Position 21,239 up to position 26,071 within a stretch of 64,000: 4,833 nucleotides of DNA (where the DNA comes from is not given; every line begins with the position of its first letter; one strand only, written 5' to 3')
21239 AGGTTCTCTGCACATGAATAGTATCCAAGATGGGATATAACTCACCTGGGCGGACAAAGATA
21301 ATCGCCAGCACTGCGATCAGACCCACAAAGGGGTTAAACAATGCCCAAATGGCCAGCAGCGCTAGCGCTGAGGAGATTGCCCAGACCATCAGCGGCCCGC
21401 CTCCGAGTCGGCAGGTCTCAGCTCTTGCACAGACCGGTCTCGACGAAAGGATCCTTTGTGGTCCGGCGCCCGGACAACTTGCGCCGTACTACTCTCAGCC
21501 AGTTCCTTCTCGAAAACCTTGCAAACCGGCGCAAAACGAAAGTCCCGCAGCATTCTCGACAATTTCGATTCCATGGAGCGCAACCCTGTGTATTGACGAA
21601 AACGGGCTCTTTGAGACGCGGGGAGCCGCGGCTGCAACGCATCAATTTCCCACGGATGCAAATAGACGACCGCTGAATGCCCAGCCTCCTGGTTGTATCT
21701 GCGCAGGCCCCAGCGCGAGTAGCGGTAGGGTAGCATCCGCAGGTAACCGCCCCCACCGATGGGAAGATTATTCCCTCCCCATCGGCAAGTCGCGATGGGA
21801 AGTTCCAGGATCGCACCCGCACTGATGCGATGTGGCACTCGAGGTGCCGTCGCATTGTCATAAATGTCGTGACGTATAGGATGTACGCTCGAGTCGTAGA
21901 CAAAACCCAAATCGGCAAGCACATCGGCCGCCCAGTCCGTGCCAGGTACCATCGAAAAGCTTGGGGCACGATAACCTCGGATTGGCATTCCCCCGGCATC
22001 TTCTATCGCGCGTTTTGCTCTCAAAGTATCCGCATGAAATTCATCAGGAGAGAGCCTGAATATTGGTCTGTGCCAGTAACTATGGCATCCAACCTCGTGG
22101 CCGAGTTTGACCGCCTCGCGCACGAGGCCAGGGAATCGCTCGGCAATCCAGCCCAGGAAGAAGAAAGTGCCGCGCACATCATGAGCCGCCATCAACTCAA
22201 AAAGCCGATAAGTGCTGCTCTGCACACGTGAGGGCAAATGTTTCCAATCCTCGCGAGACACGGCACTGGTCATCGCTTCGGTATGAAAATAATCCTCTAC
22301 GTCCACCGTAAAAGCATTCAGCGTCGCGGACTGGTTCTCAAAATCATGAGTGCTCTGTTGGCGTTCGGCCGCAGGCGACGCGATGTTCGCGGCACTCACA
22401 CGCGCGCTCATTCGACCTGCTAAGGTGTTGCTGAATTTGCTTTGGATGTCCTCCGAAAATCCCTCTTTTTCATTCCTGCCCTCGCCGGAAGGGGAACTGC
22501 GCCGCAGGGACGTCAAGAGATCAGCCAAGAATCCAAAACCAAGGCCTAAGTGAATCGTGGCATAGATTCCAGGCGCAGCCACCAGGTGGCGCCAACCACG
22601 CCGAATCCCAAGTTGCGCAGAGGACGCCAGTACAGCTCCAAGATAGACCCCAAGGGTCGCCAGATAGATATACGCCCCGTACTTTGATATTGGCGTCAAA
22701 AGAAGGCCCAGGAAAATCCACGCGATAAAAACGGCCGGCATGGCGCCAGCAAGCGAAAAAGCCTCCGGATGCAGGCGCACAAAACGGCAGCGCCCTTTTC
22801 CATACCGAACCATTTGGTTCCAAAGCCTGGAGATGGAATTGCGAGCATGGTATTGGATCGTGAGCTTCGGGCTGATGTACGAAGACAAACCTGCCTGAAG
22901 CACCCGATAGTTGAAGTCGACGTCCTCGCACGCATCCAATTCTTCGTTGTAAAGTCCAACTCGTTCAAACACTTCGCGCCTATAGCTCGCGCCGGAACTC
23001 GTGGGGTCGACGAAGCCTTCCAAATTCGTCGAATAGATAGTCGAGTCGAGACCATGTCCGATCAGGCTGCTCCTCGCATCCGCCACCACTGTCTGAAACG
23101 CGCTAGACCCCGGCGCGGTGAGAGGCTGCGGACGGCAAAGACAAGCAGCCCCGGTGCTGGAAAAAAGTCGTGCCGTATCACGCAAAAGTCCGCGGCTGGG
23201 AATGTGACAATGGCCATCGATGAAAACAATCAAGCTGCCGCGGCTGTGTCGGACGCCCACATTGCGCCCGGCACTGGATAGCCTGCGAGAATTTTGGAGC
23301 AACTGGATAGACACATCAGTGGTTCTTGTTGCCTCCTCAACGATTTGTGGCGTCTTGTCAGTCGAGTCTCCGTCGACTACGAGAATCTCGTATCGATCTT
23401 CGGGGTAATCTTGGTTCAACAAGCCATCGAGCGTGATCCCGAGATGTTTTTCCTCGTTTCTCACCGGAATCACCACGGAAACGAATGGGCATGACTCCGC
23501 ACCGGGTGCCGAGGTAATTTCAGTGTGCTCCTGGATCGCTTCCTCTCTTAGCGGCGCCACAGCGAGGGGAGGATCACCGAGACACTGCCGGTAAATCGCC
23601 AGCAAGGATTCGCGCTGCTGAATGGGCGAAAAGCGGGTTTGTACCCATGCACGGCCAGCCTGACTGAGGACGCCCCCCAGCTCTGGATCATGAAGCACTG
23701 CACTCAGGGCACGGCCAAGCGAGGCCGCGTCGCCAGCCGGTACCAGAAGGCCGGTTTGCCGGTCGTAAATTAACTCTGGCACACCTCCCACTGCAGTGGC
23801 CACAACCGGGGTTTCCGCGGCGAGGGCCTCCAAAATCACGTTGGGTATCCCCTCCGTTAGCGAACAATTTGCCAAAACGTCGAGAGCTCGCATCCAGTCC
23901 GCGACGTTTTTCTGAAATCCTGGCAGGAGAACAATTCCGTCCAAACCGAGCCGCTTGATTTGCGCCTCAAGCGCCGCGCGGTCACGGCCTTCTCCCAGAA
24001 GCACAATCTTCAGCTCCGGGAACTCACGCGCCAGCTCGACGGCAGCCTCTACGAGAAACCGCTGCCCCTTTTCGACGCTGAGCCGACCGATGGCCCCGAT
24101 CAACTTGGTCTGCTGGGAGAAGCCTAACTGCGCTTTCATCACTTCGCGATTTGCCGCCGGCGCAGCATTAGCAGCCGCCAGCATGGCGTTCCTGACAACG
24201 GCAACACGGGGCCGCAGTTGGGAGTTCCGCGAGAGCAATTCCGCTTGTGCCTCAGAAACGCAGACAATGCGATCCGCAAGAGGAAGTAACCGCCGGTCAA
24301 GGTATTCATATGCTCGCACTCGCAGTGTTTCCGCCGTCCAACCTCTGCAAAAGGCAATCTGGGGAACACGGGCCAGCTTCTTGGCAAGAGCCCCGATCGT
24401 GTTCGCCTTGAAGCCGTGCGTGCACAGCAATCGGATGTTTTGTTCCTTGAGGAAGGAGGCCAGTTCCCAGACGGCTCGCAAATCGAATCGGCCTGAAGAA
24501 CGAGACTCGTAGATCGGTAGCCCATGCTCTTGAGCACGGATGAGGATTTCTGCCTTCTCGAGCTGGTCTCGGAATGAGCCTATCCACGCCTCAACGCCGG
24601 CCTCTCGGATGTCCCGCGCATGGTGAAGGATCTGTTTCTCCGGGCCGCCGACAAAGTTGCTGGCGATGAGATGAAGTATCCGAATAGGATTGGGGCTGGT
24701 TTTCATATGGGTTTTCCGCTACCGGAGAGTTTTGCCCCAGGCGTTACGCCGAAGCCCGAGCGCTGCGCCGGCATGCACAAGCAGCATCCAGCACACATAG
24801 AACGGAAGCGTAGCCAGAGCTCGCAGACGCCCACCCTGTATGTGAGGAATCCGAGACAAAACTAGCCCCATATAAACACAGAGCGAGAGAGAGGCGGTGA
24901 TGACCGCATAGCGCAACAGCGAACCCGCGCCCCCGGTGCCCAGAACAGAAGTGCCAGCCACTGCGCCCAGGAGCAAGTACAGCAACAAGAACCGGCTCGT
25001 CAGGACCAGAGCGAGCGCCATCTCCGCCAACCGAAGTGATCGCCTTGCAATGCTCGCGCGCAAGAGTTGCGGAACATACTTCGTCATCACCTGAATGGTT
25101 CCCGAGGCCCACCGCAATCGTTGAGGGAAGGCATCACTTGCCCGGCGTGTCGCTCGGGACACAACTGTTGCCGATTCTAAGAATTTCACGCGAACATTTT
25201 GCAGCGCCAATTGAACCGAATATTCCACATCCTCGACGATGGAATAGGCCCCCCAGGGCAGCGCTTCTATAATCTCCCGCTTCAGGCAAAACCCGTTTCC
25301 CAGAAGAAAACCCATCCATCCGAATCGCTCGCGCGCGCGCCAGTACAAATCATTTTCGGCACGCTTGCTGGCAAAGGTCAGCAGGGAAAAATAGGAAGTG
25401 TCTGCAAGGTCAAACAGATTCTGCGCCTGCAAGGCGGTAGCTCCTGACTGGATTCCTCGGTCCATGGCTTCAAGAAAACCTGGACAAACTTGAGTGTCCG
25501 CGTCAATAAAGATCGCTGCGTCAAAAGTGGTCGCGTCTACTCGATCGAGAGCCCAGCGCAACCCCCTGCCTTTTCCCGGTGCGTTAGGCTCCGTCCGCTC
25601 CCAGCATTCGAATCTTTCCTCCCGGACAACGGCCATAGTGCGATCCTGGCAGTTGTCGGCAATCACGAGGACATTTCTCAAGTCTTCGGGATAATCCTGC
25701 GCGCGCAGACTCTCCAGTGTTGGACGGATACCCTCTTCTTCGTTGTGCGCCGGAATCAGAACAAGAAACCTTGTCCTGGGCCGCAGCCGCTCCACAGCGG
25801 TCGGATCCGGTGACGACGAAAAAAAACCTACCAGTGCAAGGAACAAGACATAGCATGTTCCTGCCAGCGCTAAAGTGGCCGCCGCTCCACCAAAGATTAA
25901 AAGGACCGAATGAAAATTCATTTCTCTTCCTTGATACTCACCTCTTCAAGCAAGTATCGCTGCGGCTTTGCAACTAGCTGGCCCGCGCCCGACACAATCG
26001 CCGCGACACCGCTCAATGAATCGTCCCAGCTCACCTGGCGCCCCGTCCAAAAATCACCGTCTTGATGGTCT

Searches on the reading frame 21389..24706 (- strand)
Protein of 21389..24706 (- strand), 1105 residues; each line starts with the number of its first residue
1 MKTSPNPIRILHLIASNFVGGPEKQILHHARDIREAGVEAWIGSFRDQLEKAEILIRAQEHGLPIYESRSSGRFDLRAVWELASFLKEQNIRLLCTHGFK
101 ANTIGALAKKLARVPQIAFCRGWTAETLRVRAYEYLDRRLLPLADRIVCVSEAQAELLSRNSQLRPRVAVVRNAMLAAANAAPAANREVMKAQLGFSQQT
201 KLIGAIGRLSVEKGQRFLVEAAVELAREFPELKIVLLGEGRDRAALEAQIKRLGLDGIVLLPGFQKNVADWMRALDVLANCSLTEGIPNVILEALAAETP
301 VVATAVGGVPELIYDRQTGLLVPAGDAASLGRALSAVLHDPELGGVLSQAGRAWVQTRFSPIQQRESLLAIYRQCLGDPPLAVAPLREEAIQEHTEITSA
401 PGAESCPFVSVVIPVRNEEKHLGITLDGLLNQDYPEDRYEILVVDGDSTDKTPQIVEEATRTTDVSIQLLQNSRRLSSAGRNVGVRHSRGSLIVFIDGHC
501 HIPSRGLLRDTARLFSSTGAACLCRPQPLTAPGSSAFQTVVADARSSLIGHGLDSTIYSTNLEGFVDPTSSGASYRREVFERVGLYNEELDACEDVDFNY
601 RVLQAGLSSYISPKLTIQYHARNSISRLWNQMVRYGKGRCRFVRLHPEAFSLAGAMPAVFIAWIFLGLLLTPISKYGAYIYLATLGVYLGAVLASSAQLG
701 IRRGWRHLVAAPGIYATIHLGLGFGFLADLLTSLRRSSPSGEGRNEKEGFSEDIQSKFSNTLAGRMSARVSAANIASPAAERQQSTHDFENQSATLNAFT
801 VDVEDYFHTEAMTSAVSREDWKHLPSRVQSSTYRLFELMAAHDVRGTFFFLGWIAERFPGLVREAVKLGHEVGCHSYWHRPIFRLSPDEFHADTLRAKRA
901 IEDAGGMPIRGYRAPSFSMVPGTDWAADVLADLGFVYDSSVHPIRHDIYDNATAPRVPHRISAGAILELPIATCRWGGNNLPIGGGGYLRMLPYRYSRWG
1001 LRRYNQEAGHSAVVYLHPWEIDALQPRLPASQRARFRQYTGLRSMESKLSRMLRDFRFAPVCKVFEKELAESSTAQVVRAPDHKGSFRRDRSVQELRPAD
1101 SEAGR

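Call 31: search_protein_families(library=pfam, proteins=[window:21389-24706:-], max_evalue=0.0001)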
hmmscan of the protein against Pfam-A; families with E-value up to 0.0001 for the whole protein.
window:21389-24706:- (1105 aa): 10 families
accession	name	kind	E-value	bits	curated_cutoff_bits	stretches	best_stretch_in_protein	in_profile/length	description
PF11959.13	DUF3473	-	2.2e-42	144.6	29.6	1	939-1065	1-129/130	Domain of unknown function (DUF3473)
PF13692.12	Glyco_trans_1_4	-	3.6e-33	115.3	27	1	201-340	2-142/142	Glycosyl transferases group 1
PF00534.26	Glycos_transf_1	-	8.6e-32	110.5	26.4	1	187-353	2-171/172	Glycosyl transferases group 1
PF00535.33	Glycos_transf_2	-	1.1e-21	77.9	23.3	1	410-583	1-167/168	Glycosyl transferase family 2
PF01522.26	Polysacc_deac_1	-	8.8e-18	64.9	23.1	1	830-918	19-107/124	Polysaccharide deacetylase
PF13579.12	Glyco_trans_4_4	-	3e-17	63.9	29.7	1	20-173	1-157/158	Glycosyl transferase 4-like domain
PF13439.12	Glyco_transf_4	-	8.3e-16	58.9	28.5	1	19-174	1-165/170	Glycosyltransferase Family 4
PF13641.12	Glyco_tranf_2_3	-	6.3e-15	56.2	27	1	409-634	3-226/230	Glycosyltransferase like family 2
PF10111.15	Glyco_tranf_2_2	-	3.9e-13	49.9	27.3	1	410-623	1-221/276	Glycosyltransferase like family 2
PF13632.12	Glyco_trans_2_3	-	2e-07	31.5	27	1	493-692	2-196/198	Glycosyl transferase family group 2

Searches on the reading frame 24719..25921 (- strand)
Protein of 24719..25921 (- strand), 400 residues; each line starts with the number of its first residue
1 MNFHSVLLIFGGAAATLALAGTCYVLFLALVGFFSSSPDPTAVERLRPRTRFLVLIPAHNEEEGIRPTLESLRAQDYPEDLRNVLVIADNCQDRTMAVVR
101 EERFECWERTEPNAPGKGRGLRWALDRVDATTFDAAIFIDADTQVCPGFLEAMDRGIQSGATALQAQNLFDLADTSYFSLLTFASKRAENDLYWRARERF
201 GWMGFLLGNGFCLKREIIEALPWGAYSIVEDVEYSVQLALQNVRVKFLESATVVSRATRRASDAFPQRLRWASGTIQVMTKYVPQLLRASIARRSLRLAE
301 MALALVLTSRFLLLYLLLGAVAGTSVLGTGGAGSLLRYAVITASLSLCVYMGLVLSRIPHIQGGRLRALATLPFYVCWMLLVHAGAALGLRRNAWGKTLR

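Call 31: search_protein_families(library=pfam, proteins=[window:24719-25921:-], max_evalue=0.0001)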
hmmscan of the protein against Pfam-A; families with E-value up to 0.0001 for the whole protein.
window:24719-25921:- (400 aa): 3 families
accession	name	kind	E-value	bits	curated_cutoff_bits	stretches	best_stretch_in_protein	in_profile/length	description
PF13641.12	Glyco_tranf_2_3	-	1.1e-17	65.2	27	1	52-273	3-229/230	Glycosyltransferase like family 2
PF13632.12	Glyco_trans_2_3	-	1.5e-13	51.5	27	1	137-320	3-192/198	Glycosyl transferase family group 2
PF00535.33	Glycos_transf_2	-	3.3e-12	47.1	23.3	1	54-167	2-114/168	Glycosyl transferase family 2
